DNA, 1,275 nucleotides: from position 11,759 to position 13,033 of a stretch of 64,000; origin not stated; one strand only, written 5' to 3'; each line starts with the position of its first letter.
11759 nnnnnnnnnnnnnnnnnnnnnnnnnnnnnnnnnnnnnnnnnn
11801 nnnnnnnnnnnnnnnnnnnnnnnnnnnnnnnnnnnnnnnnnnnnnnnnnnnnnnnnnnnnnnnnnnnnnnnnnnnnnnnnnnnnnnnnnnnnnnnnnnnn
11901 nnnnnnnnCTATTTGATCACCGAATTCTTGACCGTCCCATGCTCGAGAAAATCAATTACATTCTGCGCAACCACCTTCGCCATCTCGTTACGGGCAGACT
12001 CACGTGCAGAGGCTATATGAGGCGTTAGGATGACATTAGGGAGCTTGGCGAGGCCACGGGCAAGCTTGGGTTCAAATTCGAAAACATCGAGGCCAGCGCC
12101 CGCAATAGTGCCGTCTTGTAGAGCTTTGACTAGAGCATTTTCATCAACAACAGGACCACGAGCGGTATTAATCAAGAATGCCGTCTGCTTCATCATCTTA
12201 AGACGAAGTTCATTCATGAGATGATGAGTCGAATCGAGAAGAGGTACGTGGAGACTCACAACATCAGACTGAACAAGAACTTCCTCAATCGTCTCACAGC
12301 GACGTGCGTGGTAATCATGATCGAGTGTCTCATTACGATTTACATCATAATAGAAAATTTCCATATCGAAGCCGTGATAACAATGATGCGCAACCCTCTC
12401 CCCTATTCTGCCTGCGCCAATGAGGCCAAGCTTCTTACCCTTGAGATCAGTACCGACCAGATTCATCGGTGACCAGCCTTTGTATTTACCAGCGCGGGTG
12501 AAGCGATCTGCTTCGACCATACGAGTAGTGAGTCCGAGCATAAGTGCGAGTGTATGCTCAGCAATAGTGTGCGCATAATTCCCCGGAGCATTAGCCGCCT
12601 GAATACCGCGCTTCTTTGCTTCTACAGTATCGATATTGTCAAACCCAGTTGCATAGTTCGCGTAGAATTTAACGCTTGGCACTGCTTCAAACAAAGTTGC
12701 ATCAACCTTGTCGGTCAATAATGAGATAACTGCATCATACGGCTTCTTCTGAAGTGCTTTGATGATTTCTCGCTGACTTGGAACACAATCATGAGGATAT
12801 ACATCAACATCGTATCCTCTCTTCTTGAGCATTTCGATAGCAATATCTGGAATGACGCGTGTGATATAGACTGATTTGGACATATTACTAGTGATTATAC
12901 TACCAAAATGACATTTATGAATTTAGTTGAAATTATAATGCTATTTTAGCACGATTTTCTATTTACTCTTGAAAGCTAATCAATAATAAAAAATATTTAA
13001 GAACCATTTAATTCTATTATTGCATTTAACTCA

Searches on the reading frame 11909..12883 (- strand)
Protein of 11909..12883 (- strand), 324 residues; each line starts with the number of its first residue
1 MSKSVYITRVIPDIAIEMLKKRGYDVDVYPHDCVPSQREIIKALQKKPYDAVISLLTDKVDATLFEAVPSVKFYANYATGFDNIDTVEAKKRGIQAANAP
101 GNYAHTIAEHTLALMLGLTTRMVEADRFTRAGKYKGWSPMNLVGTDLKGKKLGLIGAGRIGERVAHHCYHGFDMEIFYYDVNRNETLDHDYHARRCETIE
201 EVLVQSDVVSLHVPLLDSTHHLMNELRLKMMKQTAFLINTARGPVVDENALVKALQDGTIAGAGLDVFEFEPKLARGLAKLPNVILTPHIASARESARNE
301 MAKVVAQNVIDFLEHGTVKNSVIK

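Call 6: search_protein_families(library=pfam, proteins=[window:11909-12883:-], max_evalue=0.1)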
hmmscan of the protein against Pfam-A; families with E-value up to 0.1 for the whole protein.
window:11909-12883:- (324 aa): 5 families
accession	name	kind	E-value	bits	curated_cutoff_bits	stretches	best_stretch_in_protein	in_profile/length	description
PF02826.25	2-Hacid_dh_C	-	1.3e-58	197.7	25.1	1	112-291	1-178/178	D-isomer specific 2-hydroxyacid dehydrogenase, NAD binding domain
PF00389.36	2-Hacid_dh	-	5.9e-26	91.2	24.6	1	5-322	1-133/134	D-isomer specific 2-hydroxyacid dehydrogenase, catalytic domain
PF03446.21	NAD_binding_2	-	0.00017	22.1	21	1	151-255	1-107/161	NAD binding domain of 6-phosphogluconate dehydrogenase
PF03435.24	Sacchrp_dh_NADP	-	0.0006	20.6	25.1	0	154-218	3-68/129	Saccharopine dehydrogenase NADP binding domain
PF01488.26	Shikimate_DH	-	0.0027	18.2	24.3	1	146-210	9-80/138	Shikimate / quinate 5-dehydrogenase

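Call 10: find_encoding_contigs(protein=window:11909-12883:-, flank=10000, max_places=10)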
Protein window:11909-12883:- (324 aa): 1 contig read that carries it; 1 place shown.
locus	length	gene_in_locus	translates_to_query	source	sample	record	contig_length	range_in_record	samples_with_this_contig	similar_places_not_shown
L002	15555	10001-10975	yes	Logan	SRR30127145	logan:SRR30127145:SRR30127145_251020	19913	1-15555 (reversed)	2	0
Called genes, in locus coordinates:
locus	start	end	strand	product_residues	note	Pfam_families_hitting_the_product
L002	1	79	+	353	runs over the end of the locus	PF00482:T2SSF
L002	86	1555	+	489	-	-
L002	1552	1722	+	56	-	-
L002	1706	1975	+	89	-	-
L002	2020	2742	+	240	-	PF02616:SMC_ScpA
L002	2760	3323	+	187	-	PF04079:SMC_ScpB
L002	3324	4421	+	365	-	PF01098:FTSW_RODA_SPOVE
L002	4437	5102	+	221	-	-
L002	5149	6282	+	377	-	PF03033:Glyco_transf_28, PF04101:Glyco_tran_28_C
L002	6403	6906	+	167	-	PF23951:DUF7282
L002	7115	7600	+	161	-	PF13240:Zn_Ribbon_1 (weak)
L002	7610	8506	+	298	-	PF00515:TPR_1 (faint), PF07719:TPR_2 (faint), PF13181:TPR_8 (faint), PF13424:TPR_12 (faint), PF13432:TPR_16 (faint), PF13428:TPR_14 (faint), PF14559:TPR_19 (faint)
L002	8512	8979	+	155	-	PF17032:Zn_ribbon_15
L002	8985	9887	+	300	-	PF13240:Zn_Ribbon_1, PF13365:Trypsin_2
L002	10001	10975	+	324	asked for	PF00389:2-Hacid_dh, PF02826:2-Hacid_dh_C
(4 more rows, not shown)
